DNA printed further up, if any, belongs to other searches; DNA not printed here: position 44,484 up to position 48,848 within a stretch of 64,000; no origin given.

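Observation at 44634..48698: Single polypeptide combining a beta-rich (possibly outer-membrane) domain, eight FlgD-Ig spacers and a peptidoglycan-binding OmpA domain: candidate OM-to-cell-wall tether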

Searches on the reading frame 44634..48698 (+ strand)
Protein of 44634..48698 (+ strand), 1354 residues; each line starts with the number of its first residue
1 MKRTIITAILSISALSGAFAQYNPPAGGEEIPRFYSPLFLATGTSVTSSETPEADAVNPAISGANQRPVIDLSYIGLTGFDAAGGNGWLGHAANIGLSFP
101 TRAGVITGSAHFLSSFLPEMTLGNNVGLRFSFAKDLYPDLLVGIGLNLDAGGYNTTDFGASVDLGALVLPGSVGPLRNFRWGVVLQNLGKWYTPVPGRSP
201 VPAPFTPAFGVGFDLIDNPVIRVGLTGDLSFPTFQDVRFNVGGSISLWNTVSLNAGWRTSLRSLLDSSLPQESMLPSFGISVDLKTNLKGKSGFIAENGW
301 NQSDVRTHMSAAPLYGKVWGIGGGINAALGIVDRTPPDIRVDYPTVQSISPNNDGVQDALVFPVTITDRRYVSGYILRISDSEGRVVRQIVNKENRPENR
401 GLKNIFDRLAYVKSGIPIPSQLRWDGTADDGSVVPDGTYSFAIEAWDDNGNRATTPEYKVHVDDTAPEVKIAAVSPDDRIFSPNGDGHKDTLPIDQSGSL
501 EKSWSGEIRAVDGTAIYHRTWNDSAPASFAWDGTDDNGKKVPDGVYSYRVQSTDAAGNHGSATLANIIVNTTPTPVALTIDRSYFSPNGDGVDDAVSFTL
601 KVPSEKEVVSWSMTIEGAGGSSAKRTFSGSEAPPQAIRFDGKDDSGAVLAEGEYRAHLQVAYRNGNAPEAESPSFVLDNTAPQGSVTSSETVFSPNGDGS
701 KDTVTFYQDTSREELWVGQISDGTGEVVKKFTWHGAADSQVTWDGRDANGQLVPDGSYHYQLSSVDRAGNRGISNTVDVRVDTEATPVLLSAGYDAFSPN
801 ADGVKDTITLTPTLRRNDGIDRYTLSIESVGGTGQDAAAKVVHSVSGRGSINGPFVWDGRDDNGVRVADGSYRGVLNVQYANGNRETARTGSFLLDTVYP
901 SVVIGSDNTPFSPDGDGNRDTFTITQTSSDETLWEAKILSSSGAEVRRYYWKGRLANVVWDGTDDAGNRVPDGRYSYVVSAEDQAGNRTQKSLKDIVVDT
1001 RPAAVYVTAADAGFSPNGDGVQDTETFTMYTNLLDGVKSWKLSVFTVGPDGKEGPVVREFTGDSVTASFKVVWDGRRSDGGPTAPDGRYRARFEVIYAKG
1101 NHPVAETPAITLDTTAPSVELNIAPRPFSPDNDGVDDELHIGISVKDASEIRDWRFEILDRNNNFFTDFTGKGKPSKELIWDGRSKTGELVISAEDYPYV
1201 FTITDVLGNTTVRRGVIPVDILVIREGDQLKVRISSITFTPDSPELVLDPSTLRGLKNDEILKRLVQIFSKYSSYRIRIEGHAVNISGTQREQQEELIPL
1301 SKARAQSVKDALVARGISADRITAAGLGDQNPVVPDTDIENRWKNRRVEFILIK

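Call 3: search_protein_families(library=pfam, proteins=[window:44634-48698:+], max_evalue=0.1)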
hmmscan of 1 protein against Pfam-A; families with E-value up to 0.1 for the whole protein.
window:44634-48698:+ (1354 aa): 10 families
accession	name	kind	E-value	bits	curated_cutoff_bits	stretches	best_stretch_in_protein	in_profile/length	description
PF13860.13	FlgD_ig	-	1.7e-43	146.9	27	6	918-983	10-77/79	FlgD Ig-like domain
PF13585.12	CHU_C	-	2e-39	134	27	4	910-989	6-80/86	CHU_C Type IX secretion signal domain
PF19077.6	Big_13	-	6.4e-17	62.4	27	2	956-1000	60-102/102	Bacterial Ig-like domain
PF00691.25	OmpA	-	3e-13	50.4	27.2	1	1257-1346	12-98/98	OmpA family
PF13750.12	Big_3_3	-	2.9e-11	43.7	27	0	433-472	11-51/157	Bacterial Ig-like domain (group 3)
PF10029.15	DUF2271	-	3.4e-09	37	27.3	0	421-463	78-119/136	Predicted periplasmic protein (DUF2271)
PF15418.12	DUF4625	-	6.6e-07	30.1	27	0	970-993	103-126/131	Domain of unknown function (DUF4625)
PF12245.14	Big_3_2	-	0.00016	22.3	23.3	0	426-463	81-121/122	Bacterial Ig-like domain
PF06486.16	DUF1093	-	0.023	15.7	26.3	0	747-770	23-44/81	Protein of unknown function (DUF1093)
PF18981.6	InlK_D3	-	0.057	13.9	25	0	437-462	50-75/75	Internalin K domain (D3/D4)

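Call 4: search_protein_families(library=ncbifam, proteins=[window:44634-48698:+], max_evalue=0.1)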
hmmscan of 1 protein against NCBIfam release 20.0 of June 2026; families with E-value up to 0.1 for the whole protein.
window:44634-48698:+ (1354 aa): 52 families (the best 25 are shown)
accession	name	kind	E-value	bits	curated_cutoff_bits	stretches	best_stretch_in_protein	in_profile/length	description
NF053608.1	Lsa66_OmpA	equivalog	1.7e-100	337.1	700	4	855-1352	99-579/581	fibronectin-binding adhesin Lsa66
NF005176.1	PRK06655.1-1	equivalog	7.4e-32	110.9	230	5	421-462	125-166/197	flagellar hook assembly protein FlgD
TIGR04131.1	Bac_Flav_CTERM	domain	5.2e-27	93.8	35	4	690-767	4-74/85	T9SS type B sorting domain-containing protein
NF009453.0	PRK12813.1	equivalog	9e-25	87.5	264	4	420-451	148-179/223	flagellar basal body rod modification protein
NF009452.0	PRK12812.1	equivalog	2.4e-24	86.1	258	5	855-898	183-226/289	flagellar basal body rod modification protein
NF009277.0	PRK12634.1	equivalog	5.6e-22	78.9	333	4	526-561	148-183/221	flagellar basal body rod modification protein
NF009276.0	PRK12633.1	equivalog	1.5e-20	73.9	383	3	927-990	124-190/234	flagellar basal body rod modification protein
NF053611.1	YiaD_Gzip_OmpA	equivalog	2.1e-19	70.1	175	1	1221-1351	87-205/206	YiaD family glycine zipper/OmpA-like lipoprotein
NF040553.1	SGO_0316_fam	subfamily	3.8e-14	51.4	1400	3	420-483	1031-1097/1486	SGO_0316/SGO_0317 family LPXTG-anchored serine peptidase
TIGR03350.1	type_VI_ompA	equivalog_domain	2.2e-13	50.3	139.8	1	1260-1350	47-135/137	type VI secretion system protein TssL, long form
NF033707.1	T9SS_sortase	equivalog_domain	2.9e-13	48.4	420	3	435-560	962-1085/1095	type IX secretion system sortase PorU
NF005444.0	PRK07033.1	equivalog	1.3e-11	44.1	520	1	1298-1353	367-422/438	DotU family type VI secretion system protein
NF053585.1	OMP_LP_YfiB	equivalog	2.5e-11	43.7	128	1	1258-1352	71-160/163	outer membrane lipoprotein YfiB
NF006544.0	PRK09039.1-3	equivalog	3.4e-11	43.3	362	1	1275-1352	263-340/343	peptidoglycan -binding protein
TIGR02802.1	Pal_lipo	equivalog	6.3e-11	42.3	125.35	1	1258-1351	15-103/104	peptidoglycan-associated lipoprotein Pal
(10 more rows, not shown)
